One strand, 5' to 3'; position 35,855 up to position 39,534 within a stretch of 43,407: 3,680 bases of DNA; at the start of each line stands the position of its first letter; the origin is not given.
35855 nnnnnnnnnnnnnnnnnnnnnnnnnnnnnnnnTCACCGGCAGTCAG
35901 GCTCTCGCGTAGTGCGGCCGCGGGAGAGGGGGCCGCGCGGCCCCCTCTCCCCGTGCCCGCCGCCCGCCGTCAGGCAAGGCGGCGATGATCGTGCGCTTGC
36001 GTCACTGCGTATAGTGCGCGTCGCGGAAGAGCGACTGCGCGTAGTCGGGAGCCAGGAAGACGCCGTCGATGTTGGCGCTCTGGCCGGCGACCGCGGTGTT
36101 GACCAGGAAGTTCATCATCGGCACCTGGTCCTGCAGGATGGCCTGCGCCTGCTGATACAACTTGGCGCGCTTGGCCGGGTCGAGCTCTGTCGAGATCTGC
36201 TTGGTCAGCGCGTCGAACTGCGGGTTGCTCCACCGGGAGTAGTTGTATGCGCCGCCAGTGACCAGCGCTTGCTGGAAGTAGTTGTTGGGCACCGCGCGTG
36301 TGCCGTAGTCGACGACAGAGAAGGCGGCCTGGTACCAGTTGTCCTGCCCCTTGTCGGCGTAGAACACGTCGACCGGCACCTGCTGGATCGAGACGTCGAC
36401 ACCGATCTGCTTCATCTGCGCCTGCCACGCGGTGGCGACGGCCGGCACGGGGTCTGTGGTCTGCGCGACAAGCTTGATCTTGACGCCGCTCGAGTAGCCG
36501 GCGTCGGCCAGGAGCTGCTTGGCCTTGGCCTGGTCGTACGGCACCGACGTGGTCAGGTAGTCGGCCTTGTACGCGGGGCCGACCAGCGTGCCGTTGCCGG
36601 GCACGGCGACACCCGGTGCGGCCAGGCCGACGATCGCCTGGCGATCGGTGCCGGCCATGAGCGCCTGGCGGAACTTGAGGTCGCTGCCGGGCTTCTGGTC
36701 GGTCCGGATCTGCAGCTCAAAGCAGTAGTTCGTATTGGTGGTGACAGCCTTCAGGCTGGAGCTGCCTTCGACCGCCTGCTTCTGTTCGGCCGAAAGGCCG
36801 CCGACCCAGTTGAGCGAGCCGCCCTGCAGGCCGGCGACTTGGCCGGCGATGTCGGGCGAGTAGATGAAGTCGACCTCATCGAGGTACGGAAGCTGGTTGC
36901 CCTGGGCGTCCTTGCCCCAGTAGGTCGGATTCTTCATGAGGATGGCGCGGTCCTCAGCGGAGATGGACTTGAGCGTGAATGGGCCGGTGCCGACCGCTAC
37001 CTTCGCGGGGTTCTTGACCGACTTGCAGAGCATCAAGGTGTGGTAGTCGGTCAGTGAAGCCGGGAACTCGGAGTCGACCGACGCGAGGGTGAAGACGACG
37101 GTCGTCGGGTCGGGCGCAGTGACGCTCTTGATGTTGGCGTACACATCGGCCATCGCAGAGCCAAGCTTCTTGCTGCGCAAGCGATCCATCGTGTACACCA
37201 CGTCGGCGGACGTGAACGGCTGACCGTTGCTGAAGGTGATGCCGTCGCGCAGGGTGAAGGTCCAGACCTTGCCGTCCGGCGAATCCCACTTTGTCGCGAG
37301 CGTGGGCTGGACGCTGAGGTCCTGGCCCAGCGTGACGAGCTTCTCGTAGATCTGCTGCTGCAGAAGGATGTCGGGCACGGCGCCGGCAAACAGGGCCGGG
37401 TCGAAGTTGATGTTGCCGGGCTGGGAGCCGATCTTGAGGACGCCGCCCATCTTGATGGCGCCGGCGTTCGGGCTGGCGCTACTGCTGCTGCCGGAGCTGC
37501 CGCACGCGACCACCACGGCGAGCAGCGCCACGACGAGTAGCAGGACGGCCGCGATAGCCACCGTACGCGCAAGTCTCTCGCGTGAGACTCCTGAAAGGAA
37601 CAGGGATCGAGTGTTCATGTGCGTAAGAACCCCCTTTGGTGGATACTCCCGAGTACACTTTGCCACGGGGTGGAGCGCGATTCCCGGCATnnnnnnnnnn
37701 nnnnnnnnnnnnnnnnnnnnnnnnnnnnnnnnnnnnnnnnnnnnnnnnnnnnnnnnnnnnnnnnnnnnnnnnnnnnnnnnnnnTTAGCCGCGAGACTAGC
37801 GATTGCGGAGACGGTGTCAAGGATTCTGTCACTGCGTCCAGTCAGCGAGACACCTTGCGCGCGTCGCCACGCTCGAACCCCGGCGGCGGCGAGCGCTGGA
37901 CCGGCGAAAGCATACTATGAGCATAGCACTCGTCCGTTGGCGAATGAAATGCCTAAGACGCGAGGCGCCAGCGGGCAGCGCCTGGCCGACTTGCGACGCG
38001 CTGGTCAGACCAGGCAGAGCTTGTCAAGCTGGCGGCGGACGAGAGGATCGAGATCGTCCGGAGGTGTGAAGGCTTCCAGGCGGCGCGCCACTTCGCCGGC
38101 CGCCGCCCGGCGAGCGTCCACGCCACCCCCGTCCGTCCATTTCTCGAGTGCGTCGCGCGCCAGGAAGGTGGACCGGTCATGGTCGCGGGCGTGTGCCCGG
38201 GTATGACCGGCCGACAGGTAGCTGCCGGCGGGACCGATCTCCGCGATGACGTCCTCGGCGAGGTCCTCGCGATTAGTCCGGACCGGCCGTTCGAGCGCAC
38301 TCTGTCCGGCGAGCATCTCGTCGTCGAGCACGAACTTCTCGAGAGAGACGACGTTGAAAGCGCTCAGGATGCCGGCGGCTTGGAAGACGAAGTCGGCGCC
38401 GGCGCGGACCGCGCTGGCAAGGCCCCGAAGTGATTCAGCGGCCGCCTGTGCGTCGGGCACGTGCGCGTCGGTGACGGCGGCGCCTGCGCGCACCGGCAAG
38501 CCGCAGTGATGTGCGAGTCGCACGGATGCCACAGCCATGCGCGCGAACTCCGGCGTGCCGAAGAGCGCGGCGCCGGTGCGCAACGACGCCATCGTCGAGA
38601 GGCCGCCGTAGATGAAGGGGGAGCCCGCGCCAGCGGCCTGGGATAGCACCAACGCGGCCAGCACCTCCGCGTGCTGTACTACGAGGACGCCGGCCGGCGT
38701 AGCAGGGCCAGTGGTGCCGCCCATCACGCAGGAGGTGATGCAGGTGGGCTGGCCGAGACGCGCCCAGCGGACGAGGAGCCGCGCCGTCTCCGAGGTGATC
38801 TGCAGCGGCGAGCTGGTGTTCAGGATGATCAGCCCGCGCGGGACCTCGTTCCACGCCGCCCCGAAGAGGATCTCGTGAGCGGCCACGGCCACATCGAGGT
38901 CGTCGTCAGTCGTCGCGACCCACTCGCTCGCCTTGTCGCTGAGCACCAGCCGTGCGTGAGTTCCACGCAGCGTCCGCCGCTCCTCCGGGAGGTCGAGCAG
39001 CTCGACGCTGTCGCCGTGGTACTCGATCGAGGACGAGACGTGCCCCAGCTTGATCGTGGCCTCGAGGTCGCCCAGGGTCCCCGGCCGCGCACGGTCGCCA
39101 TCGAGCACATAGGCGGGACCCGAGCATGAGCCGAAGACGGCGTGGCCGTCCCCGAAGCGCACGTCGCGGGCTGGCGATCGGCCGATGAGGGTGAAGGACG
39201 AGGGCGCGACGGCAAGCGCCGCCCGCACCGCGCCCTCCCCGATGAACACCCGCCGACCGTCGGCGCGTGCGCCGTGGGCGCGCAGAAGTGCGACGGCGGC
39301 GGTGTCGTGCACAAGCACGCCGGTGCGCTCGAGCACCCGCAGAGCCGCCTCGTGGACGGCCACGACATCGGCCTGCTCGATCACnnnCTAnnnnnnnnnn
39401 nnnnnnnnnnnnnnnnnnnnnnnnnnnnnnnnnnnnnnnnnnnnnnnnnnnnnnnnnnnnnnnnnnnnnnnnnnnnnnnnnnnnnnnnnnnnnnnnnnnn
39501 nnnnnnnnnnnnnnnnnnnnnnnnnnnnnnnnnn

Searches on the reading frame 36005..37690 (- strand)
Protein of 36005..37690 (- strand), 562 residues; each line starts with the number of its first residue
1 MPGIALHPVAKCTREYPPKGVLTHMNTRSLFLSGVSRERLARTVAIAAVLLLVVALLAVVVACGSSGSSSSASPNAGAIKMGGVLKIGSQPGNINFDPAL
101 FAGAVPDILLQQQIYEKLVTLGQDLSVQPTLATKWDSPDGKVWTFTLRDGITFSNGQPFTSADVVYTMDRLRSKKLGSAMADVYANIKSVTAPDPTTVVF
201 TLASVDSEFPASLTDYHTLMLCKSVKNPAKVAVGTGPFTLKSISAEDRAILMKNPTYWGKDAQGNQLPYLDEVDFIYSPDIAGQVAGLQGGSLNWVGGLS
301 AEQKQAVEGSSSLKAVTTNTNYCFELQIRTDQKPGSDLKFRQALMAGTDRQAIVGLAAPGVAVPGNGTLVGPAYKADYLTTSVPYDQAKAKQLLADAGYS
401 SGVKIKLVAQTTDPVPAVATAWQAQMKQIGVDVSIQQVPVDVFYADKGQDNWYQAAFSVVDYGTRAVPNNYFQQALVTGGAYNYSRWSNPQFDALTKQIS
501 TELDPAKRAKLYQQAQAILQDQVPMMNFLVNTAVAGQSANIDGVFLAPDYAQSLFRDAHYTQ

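Call 10: search_protein_families(library=pfam, proteins=[window:36005-37690:-], max_evalue=0.0001)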
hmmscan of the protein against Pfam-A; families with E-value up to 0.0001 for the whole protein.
window:36005-37690:- (562 aa): 1 family
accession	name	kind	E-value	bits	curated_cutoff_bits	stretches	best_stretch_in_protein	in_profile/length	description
PF00496.27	SBP_bac_5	-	2.6e-74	251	32.4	1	127-473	2-357/368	Bacterial extracellular solute-binding proteins, family 5 Middle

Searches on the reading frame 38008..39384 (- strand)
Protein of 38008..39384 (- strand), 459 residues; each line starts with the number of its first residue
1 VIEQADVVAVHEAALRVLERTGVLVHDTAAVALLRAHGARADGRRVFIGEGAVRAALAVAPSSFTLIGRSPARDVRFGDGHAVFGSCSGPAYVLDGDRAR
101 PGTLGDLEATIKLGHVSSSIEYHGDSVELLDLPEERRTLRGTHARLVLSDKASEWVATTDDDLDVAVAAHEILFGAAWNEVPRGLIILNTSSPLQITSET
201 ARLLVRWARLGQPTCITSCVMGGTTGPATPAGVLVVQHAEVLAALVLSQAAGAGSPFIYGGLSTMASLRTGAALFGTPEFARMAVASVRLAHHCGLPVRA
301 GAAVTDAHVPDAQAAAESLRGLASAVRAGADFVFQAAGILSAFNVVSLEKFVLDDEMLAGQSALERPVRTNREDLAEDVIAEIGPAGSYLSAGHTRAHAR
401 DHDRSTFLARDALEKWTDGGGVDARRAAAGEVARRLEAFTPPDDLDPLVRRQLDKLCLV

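Call 10: search_protein_families(library=pfam, proteins=[window:38008-39384:-], max_evalue=0.0001)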
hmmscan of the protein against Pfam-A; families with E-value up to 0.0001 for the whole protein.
window:38008-39384:- (459 aa): 1 family
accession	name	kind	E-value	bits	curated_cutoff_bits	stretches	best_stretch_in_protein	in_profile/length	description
PF06253.16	MTTB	-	1.8e-101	340.1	25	1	3-454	35-489/500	Trimethylamine methyltransferase (MTTB)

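Call 51: search_protein_families(library=ncbifam, proteins=[window:38008-39384:-], max_evalue=0.00001)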
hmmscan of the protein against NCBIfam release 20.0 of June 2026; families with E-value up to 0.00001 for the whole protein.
window:38008-39384:- (459 aa): 1 family
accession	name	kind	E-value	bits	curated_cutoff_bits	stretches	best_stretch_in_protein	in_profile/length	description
TIGR02369.2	trimeth_pyl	equivalog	8.8e-75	252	525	1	4-455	8-463/469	[trimethylamine--corrinoid protein] Co-methyltransferase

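Call 57: find_related_loci(query=window:38008-39384:-, collection=metagenome_contigs, flank=2500)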
Query window:38008-39384:- (459 aa) in metagenome_contigs; peptide patterns used: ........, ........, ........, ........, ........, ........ (x = any residue, [..] = any of these).
261 stretches matched a pattern; 85 encode a relative of the query (tblastn E <= 1e-3); the best 80 are kept; 78 distinct loci.
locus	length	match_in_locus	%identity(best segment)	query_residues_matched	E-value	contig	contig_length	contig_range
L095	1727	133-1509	99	1-459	0e+0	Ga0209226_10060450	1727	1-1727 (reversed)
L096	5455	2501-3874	80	1-458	0e+0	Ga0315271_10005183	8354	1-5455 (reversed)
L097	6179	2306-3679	79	1-458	0e+0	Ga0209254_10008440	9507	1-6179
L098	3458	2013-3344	80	15-458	0e+0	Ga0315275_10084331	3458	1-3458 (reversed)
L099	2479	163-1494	74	15-458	0e+0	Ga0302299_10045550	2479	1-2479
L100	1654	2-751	82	210-459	4e-139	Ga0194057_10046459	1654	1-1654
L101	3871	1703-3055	40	5-453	2e-89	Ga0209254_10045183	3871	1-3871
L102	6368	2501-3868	39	1-454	3e-88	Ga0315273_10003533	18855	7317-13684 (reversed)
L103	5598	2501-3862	39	5-456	2e-88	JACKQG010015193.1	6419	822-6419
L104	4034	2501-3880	39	1-457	6e-85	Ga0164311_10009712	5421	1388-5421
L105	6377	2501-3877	38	6-454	2e-83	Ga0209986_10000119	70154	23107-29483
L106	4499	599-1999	37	5-446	1e-82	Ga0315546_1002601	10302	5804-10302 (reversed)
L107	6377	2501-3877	37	1-457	3e-81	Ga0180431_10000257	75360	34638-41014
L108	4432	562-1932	38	6-454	1e-80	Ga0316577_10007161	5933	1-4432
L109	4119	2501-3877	37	1-454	8e-81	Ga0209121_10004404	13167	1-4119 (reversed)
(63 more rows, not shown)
